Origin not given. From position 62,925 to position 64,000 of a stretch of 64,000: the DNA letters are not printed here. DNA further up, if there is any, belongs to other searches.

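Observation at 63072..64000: FlgJ-like protein combining a rod-binding domain with an SLT lytic transglycosylase instead of a glucosaminidase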

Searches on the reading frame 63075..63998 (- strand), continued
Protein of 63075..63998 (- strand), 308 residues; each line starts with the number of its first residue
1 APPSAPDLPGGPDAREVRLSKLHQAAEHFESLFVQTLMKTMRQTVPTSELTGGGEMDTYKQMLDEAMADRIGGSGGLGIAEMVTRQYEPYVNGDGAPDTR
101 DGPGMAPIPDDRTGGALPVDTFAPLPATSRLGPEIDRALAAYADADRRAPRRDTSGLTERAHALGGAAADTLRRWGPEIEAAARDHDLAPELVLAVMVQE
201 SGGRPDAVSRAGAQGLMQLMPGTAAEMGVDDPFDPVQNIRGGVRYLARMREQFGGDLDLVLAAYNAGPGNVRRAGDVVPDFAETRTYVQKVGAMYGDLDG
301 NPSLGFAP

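Call 47: find_homologous_proteins(query=L010:5857-6732:+, max_evalue=1e-10)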
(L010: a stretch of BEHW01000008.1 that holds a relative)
Query L010:5857-6732:+ (292 aa): 7648 proteins with E <= 1e-10 among 8000 candidates; the best 120 are listed.
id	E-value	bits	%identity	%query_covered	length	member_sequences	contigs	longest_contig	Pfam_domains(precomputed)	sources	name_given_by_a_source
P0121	2.2e-175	600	96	100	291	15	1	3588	PF10135.15,PF01464.26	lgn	-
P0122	6.3e-150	516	82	100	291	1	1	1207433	PF10135.15,PF01464.26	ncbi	-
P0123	3.4e-141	488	77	100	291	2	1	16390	PF01464.26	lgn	-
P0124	9.3e-113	394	66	100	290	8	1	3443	PF01464.26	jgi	-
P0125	8.0e-99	349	63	94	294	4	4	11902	PF10135.15,PF01464.26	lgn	-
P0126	3.5e-98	346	62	94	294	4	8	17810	PF10135.15,PF01464.26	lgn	-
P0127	1.7e-96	341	61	94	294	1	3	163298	PF10135.15,PF01464.26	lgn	-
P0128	4.3e-94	333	61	88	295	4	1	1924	PF10135.15,PF01464.26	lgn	-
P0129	1.6e-93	331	63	87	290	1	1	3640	PF10135.15,PF01464.26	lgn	-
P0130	1.4e-92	328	62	88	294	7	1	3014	PF01464.26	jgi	jgi:Rod binding domain-containing protein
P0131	3.8e-92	327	60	90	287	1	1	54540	PF10135.15,PF01464.26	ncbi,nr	ncbi:MAG: transglycosylase SLT domain-containing protein [Chlorobi bacterium]|nr:transglycosylase SL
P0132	1.8e-91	324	63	87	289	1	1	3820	PF01464.26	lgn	-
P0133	1.6e-90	321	58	88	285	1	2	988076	PF01464.26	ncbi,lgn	-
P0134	1.6e-90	321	59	91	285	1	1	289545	PF01464.26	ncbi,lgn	-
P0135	1.6e-89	318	60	88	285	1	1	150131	PF01464.26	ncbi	-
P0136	1.2e-88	315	58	91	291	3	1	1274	PF01464.26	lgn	-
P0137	1.6e-81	292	56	89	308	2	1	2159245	PF01464.26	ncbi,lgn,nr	ncbi:MAG: hypothetical protein KatS3mg039_0600 [Candidatus Kapaibacterium sp.]|nr:MAG: hypothetical 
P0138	2.0e-72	262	48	91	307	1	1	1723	PF01464.26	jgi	jgi:Rod binding domain-containing protein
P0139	4.8e-72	261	49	85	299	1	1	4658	PF01464.26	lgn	-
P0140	6.6e-72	260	49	85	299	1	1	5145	PF01464.26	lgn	-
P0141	7.9e-72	260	49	85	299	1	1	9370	PF01464.26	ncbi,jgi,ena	-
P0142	8.3e-72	260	50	85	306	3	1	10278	PF01464.26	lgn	-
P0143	6.3e-71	257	49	85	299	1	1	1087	PF01464.26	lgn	-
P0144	1.0e-70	256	49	85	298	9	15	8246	PF01464.26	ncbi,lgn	-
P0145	1.3e-70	256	49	85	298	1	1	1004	PF01464.26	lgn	-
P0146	3.8e-70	255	48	85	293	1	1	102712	PF01464.26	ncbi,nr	ncbi:MAG: transglycosylase SLT domain-containing protein [Ignavibacteria bacterium]|nr:transglycosyl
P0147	1.0e-69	253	48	99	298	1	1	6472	PF01464.26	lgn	-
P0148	3.6e-69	251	47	83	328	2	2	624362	PF10135.15,PF01464.26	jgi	jgi:Rod binding domain-containing protein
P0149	7.8e-69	250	48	82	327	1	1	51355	PF10135.15,PF01464.26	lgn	-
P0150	8.2e-68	247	47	83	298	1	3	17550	PF01464.26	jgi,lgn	-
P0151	3.9e-67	245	47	93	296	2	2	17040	PF01464.26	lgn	-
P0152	4.5e-67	244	45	97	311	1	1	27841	PF10135.15,PF01464.26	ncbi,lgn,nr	ncbi:MAG: transglycosylase SLT domain-containing protein [Candidatus Kapabacteria bacterium]|nr:tran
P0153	5.2e-67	244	44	93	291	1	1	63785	PF01464.26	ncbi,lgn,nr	ncbi:MAG: transglycosylase SLT domain-containing protein [Ignavibacteriae bacterium]|nr:transglycosy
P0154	1.3e-66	243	50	85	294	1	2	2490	PF01464.26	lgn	-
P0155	1.4e-66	243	47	95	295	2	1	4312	PF01464.26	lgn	-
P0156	2.5e-66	242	53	84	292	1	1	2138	PF01464.26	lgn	-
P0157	2.5e-66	242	43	91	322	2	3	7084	PF10135.15,PF01464.26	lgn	-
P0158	2.7e-66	242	45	92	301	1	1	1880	PF01464.26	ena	-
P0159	2.7e-66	242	45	92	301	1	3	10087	PF01464.26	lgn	-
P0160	2.9e-66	242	46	92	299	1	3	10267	PF01464.26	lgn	-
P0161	3.9e-66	241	45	92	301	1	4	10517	PF01464.26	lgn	-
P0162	5.2e-66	241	49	84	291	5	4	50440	PF01464.26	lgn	-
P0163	7.6e-66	240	45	59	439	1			PF13406.12,PF01464.26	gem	-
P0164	7.9e-66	240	52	83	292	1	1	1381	PF01464.26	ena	-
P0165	9.8e-66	240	47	90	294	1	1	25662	PF01464.26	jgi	jgi:Rod binding domain-containing protein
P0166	1.0e-65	240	47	85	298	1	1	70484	PF10135.15,PF01464.26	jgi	jgi:Rod binding domain-containing protein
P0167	1.1e-65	240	45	85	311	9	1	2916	PF10135.15,PF01464.26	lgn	-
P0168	1.1e-65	240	49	84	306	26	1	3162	PF10135.15,PF01464.26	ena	-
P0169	1.2e-65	240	48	83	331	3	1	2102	PF01464.26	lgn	-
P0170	1.2e-65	240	47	91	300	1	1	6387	PF01464.26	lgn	-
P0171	1.5e-65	239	48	95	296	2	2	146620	PF01464.26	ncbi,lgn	-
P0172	1.7e-65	239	48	84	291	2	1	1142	PF01464.26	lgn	-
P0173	1.9e-65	239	49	83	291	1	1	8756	PF01464.26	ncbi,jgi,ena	jgi:Rod binding domain-containing protein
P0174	2.0e-65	239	44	93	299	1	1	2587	PF01464.26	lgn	-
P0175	2.0e-65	239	48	88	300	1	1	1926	PF01464.26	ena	-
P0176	2.7e-65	239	47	84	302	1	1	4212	PF27553.1,PF01464.26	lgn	-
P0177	3.2e-65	238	44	93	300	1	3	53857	PF01464.26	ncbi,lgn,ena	-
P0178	3.4e-65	238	45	85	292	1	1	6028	PF10135.15,PF01464.26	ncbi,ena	-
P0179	3.5e-65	238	49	84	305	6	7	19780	PF13702.12,PF10135.15,PF01464.26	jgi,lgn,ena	-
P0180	4.0e-65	238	43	91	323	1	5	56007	PF10135.15,PF01464.26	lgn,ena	-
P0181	4.0e-65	238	47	84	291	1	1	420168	PF01464.26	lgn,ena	-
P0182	5.1e-65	238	41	94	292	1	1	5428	PF10135.15,PF01464.26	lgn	-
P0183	6.2e-65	237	47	92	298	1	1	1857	PF01464.26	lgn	-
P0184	6.8e-65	237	47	94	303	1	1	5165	PF01464.26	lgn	-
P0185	7.6e-65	237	47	85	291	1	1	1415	PF01464.26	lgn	-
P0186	1.5e-64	236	45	96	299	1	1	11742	PF01464.26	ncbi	-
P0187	1.8e-64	236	46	92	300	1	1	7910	PF01464.26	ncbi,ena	-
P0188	1.8e-64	236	50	83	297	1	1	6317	PF01464.26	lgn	-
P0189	1.9e-64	236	49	89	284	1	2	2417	PF10135.15,PF01464.26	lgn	-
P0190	1.9e-64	236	42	94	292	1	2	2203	PF10135.15,PF01464.26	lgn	-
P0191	2.3e-64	236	46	93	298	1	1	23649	PF01464.26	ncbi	-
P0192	2.4e-64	236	46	89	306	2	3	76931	PF01464.26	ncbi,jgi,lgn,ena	-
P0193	3.8e-64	235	45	85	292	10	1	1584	PF10135.15,PF01464.26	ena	-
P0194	3.8e-64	235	45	85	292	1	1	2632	PF10135.15,PF01464.26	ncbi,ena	-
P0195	4.6e-64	235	48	86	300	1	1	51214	PF01464.26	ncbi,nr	ncbi:MAG: transglycosylase SLT domain-containing protein [Candidatus Kapabacteria bacterium]|nr:tran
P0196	4.8e-64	235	47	86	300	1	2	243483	PF01464.26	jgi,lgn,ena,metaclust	metaclust:\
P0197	6.3e-64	234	45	94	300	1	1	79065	PF01464.26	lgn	-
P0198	7.1e-64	234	43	97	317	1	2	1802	PF10135.15,PF01464.26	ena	-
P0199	1.0e-63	233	46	85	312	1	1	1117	PF01464.26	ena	-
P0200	1.1e-63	233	46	93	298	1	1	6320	PF01464.26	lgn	-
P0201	1.1e-63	233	48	82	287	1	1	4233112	PF01464.26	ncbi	-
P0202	1.2e-63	233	49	85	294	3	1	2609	PF01464.26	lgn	-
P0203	1.2e-63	233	47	91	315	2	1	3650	PF01464.26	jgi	-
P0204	1.4e-63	233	49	89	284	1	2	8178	PF10135.15,PF01464.26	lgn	-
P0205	1.5e-63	233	48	86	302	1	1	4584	PF01464.26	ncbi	-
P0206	1.7e-63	233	46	85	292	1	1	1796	PF10135.15,PF01464.26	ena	-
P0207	1.8e-63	233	45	90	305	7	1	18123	PF10135.15,PF01464.26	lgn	-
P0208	3.1e-63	232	46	90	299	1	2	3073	PF27553.1,PF01464.26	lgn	-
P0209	3.3e-63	232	43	96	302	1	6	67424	PF10135.15,PF01464.26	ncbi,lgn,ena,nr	ncbi:MAG: transglycosylase SLT domain-containing protein [Bacteroidetes bacterium]|nr:transglycosyla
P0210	4.4e-63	231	44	94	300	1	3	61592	PF01464.26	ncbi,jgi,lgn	jgi:Rod binding domain-containing protein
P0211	4.4e-63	231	44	97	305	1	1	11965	PF01464.26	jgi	jgi:Rod binding domain-containing protein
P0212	4.8e-63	231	49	85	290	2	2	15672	PF01464.26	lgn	-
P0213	4.9e-63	231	46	86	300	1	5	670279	PF01464.26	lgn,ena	-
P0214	6.7e-63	231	43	83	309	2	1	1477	PF10135.15,PF01464.26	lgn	-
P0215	7.3e-63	231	47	92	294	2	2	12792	PF01464.26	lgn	-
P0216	7.4e-63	231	43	95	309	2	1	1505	PF01464.26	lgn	-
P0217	7.6e-63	231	44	93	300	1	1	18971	PF01464.26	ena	-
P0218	7.7e-63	231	44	94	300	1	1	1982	PF01464.26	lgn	-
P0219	8.2e-63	230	43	100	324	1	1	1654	PF10135.15,PF01464.26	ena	-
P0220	9.0e-63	230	48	86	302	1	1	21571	PF10135.15,PF01464.26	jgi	jgi:Rod binding domain-containing protein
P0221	1.0e-62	230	43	96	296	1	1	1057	PF01464.26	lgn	-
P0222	1.1e-62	230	44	93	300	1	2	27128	PF01464.26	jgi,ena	-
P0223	1.4e-62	230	45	98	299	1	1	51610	PF01464.26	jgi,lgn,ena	-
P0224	1.9e-62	229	44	94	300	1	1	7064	PF01464.26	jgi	jgi:Rod binding domain-containing protein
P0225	2.0e-62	229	45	87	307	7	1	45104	PF13702.12,PF10135.15,PF01464.26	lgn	-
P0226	2.3e-62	229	49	83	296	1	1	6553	PF01464.26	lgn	-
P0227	2.4e-62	229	46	86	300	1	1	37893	PF01464.26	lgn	-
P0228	2.5e-62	229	45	87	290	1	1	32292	PF01464.26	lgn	-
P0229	2.6e-62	229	46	82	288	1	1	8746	PF01464.26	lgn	-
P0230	2.7e-62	229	46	82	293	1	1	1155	PF01464.26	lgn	-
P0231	3.4e-62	228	46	86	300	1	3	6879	PF01464.26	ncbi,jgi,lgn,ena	ncbi:MAG: transglycosylase SLT domain-containing protein [FCB group bacterium]|jgi:Rod binding domai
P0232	5.0e-62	228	50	82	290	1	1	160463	PF10135.15,PF01464.26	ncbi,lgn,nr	ncbi:MAG: Soluble lytic murein transglycosylase-like protein [Ignavibacteria bacterium]|nr:Soluble l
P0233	5.2e-62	228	49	85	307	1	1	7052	PF01464.26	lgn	-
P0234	5.4e-62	228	47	83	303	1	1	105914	PF10135.15,PF01464.26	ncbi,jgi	jgi:Rod binding domain-containing protein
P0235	5.8e-62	228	44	82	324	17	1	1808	PF01464.26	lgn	-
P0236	8.2e-62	227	44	97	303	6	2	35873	PF01464.26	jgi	jgi:Rod binding domain-containing protein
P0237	1.0e-61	227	41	91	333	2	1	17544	PF10135.15,PF01464.26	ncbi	ncbi:MAG: transglycosylase SLT domain-containing protein [Candidatus Kapaibacterium sp.]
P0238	1.1e-61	227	43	100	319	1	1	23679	PF10135.15,PF01464.26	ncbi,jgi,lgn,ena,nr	ncbi:MAG TPA: transglycosylase SLT domain-containing protein [Patescibacteria group bacterium]|nr:tr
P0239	1.2e-61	227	45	94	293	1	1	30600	PF01464.26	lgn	-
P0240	1.3e-61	227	48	83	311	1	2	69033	PF01464.26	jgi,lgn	jgi:soluble lytic murein transglycosylase-like protein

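Call 48: list_cluster_members(proteins=[P0201, P0133, P0122, P0034, P0066, P0001, P0181, P0213, P0148, P0010])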
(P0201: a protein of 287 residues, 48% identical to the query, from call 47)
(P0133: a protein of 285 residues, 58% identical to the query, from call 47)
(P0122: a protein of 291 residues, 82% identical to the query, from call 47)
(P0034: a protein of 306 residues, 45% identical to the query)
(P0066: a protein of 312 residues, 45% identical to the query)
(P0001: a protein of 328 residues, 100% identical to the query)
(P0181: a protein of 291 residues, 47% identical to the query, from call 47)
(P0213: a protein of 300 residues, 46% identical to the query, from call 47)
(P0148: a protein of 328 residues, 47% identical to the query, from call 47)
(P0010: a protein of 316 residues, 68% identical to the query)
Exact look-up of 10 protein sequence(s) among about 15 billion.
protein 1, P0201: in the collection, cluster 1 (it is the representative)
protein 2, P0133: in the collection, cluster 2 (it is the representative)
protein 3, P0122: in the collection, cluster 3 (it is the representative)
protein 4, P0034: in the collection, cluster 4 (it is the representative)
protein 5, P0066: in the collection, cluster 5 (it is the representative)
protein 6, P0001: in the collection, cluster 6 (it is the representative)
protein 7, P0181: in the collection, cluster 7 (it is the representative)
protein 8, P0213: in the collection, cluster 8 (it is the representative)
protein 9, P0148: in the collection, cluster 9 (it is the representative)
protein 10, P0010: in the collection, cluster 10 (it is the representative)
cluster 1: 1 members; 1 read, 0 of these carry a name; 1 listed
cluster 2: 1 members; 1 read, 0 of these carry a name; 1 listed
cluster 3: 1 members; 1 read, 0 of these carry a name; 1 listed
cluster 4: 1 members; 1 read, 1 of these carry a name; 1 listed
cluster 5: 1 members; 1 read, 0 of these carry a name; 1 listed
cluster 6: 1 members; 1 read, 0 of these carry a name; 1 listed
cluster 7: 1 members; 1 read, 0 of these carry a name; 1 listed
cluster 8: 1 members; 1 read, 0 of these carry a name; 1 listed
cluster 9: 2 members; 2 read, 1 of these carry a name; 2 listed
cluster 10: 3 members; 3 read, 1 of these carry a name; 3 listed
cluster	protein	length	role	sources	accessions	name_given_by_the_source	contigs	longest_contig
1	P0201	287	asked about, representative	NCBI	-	-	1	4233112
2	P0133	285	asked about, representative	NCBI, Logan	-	-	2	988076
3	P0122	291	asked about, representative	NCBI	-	-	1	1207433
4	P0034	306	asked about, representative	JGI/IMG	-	soluble lytic murein transglycosylase-like protein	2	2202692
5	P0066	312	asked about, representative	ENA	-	-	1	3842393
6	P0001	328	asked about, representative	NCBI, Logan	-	-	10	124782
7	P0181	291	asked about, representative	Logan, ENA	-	-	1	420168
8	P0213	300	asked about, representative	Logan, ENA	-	-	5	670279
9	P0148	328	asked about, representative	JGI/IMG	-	Rod binding domain-containing protein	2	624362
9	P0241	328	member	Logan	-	-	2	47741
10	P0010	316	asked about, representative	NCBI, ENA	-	-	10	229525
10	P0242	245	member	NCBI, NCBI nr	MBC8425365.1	lytic transglycosylase domain-containing protein [bacterium]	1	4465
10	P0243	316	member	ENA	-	-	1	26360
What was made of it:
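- Tried and rejected: Cluster look-ups returned no organism names (call 48).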

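Call 50: find_encoding_contigs(protein=P0201, flank=5000, max_places=2)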
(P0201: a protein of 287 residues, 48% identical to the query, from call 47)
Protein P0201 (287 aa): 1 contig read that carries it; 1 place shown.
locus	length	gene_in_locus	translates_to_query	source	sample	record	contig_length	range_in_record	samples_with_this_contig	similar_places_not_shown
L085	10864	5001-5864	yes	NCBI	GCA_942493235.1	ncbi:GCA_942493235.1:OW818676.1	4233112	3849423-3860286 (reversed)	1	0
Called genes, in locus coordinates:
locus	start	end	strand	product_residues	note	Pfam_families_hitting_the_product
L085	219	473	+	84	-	-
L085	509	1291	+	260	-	PF00460:Flg_bb_rod, PF22692:LlgE_F_G_D1, PF06429:Flg_bbr_C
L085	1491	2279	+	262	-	PF00460:Flg_bb_rod, PF22692:LlgE_F_G_D1, PF06429:Flg_bbr_C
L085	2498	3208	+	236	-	PF13144:ChapFlgA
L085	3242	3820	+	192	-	PF02107:FlgH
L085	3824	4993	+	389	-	PF02119:FlgI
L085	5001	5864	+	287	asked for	PF01464:SLT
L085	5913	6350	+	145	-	PF05130:FlgN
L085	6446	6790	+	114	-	PF05635:23S_rRNA_IVP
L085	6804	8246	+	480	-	PF00460:Flg_bb_rod, PF22638:FlgK_D1, PF06429:Flg_bbr_C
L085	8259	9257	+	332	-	-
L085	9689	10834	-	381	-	-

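Call 51: find_encoding_contigs(protein=P0034, flank=5000, max_places=2)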
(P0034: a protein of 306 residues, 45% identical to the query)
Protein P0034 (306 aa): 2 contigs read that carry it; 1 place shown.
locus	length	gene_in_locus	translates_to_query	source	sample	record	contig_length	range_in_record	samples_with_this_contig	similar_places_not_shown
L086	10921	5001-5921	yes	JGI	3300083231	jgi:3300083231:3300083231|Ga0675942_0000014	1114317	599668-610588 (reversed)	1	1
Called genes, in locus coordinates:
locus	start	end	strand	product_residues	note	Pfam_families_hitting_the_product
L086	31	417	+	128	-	PF07238:PilZ (weak)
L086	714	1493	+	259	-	PF00460:Flg_bb_rod, PF22692:LlgE_F_G_D1, PF06429:Flg_bbr_C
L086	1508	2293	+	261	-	PF00460:Flg_bb_rod, PF22692:LlgE_F_G_D1, PF06429:Flg_bbr_C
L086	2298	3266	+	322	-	PF13144:ChapFlgA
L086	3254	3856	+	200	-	PF02107:FlgH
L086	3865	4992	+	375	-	PF02119:FlgI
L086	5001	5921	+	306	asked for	PF10135:Rod-binding, PF01464:SLT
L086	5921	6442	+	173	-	PF05130:FlgN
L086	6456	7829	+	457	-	PF22638:FlgK_D1, PF06429:Flg_bbr_C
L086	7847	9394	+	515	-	PF00669:Flagellin_N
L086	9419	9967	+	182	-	PF02623:FliW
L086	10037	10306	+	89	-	PF02599:CsrA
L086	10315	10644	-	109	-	PF05400:FliT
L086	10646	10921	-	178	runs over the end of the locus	PF02561:FliS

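Call 53: search_protein_representatives(protein=P0001)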
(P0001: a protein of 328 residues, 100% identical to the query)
Query: 328 residues. Proteins with E-value up to 0.001 (for the whole library): 73091; up to 1e-10: 29865; up to 1e-30: 399. The best 150 are listed.
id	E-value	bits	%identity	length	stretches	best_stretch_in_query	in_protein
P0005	2.2e-121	422.0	66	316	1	19-328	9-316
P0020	1.0e-70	255.5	56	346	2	136-320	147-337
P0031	1.4e-63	232.1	54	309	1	40-321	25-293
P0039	2.5e-58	214.8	48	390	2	136-321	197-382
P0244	2.8e-57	211.3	49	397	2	191-315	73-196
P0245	9.0e-57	209.7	49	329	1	32-312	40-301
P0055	2.1e-56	208.4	58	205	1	125-328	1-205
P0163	1.6e-55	205.5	49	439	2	196-317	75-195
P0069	1.3e-53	199.3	46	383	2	140-324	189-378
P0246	2.1e-53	198.6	44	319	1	33-319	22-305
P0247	5.2e-53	197.3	50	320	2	146-324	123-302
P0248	2.5e-52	195.1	52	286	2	196-311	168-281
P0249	5.6e-52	193.9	46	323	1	41-325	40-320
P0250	7.1e-52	193.6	50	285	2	176-318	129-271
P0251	7.9e-52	193.4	44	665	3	190-321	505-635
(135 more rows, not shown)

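Call 55: search_protein_families(library=pfam, alignment_id=A2, max_evalue=0.01)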
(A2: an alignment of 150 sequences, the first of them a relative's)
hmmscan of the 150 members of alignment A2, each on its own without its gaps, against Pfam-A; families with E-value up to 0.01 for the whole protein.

A. member 1, P0001 (328 aa): 3 families
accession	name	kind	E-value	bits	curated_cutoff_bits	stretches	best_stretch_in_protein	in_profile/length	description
PF01464.25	SLT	-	3.3e-30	104.5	21.3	1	199-296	3-106/117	Transglycosylase SLT domain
PF10135.14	Rod-binding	-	8.4e-13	49.1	25.1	1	59-106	1-51/51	Rod binding protein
PF13702.11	Lysozyme_like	-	0.00022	21.3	25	1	194-291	6-98/165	Lysozyme-like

B. families by the number of members that match (of 150 scanned): 22 families
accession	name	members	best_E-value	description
PF01464.25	SLT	150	2.1e-63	Transglycosylase SLT domain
PF10135.14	Rod-binding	116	3.5e-17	Rod binding protein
PF13702.11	Lysozyme_like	57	2.4e-08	Lysozyme-like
PF13406.11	SLT_2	36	1.6e-12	Transglycosylase SLT domain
PF19489.4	SLT_4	8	4.2e-06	Transglycosylase SLT domain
PF18013.6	Phage_lysozyme2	5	9.3e-05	Phage tail lysozyme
PF06737.19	Transglycosylas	3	0.0002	Transglycosylase-like domain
PF01476.26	LysM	2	3.3e-05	LysM domain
PF13511.11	DUF4124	1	1e-08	Domain of unknown function (DUF4124)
PF24568.1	CC_PcsB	1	8e-06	Peptidoglycan hydrolase PcsB, coiled-coil domain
PF20306.3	Sp-DndD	1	0.00012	Small protein found in certain Dnd DNA modification systems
PF18896.5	SLT_3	1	0.00014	Lysozyme like domain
PF21894.1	N4_RNAP_helical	1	0.00049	Bacteriophage N4 RNA polymerase, helical domain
PF11387.14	DUF2795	1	0.00096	Protein of unknown function (DUF2795)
PF11180.13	DUF2968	1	0.0011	Protein of unknown function (DUF2968)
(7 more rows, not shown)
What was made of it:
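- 116 of the 150 best cluster representatives carry both domains (calls 53, 55), so selection maintains the fusion.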

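Call 60: search_protein_families(library=pfam, proteins=[L012:2118-3515:+, L012:3591-3965:+, L012:4080-4928:+, L012:5587-6372:+, L012:6375-6890:+, L012:7761-8453:-, L009:3803-4579:+, L009:2912-3799:-, L009:4596-6425:-, L009:6434-7306:-], max_evalue=0.001)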
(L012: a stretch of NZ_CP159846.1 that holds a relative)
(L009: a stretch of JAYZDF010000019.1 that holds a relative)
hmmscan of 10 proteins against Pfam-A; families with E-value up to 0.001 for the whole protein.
L012:2118-3515:+ (466 aa): 1 family
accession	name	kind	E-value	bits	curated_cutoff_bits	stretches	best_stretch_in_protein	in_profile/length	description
PF04055.27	Radical_SAM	-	0.00014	22.5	29.5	1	140-278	5-133/166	Radical SAM superfamily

L012:3591-3965:+ (125 aa): 0 families

L012:4080-4928:+ (283 aa): 2 families
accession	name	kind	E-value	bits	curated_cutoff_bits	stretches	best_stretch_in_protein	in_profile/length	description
PF08379.15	Bact_transglu_N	-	2.1e-22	80.1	27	1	4-80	1-78/80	Bacterial transglutaminase-like N-terminal region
PF01841.26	Transglut_core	-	3.7e-20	72.7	23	1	145-237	16-108/108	Transglutaminase-like superfamily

L012:5587-6372:+ (262 aa): 1 family
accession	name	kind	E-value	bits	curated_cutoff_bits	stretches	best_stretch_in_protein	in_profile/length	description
PF01464.25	SLT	-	3.3e-30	104.5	21.3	1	138-246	2-116/117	Transglycosylase SLT domain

L012:6375-6890:+ (172 aa): 0 families

L012:7761-8453:- (231 aa): 2 families
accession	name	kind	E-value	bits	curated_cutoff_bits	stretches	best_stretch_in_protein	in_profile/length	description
PF00717.28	Peptidase_S24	-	1.7e-23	83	23.3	1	105-223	4-115/116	Peptidase S24-like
PF07022.19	Phage_CI_repr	-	2.9e-09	37.6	22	1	25-84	4-63/65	Bacteriophage CI repressor helix-turn-helix domain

L009:3803-4579:+ (259 aa): 1 family
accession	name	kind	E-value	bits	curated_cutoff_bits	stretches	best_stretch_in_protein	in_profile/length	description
PF01464.25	SLT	-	2.7e-30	104.7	21.3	1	114-217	3-113/117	Transglycosylase SLT domain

L009:2912-3799:- (296 aa): 3 families
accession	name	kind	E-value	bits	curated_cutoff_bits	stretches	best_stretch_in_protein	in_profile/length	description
PF08445.16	FR47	-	1.3e-11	44.8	22.1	1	224-285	19-80/86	FR47-like protein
PF00583.31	Acetyltransf_1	-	4.7e-09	37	20.7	1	205-282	36-116/116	Acetyltransferase (GNAT) family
PF13508.13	Acetyltransf_7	-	0.00052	20.8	27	0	209-283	10-83/84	Acetyltransferase (GNAT) domain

L009:4596-6425:- (610 aa): 2 families
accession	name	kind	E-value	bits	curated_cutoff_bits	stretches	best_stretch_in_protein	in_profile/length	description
PF00012.26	HSP70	-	5.2e-259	860.9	20.6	1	4-600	1-599/599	Hsp70 protein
PF06723.19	MreB_Mbl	-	2e-16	60.2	27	1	134-372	92-316/327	MreB/Mbl protein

L009:6434-7306:- (291 aa): 1 family
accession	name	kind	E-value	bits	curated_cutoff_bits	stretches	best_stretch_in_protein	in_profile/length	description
PF01025.24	GrpE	-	3.9e-47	160.4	25.8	1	91-250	8-164/165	GrpE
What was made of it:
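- Tried and rejected: The nearest SLT-only relatives (Desulfosarcina L012, Myxococcota L009; 58-59% identity) are not in flagellar neighbourhoods (call 60).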
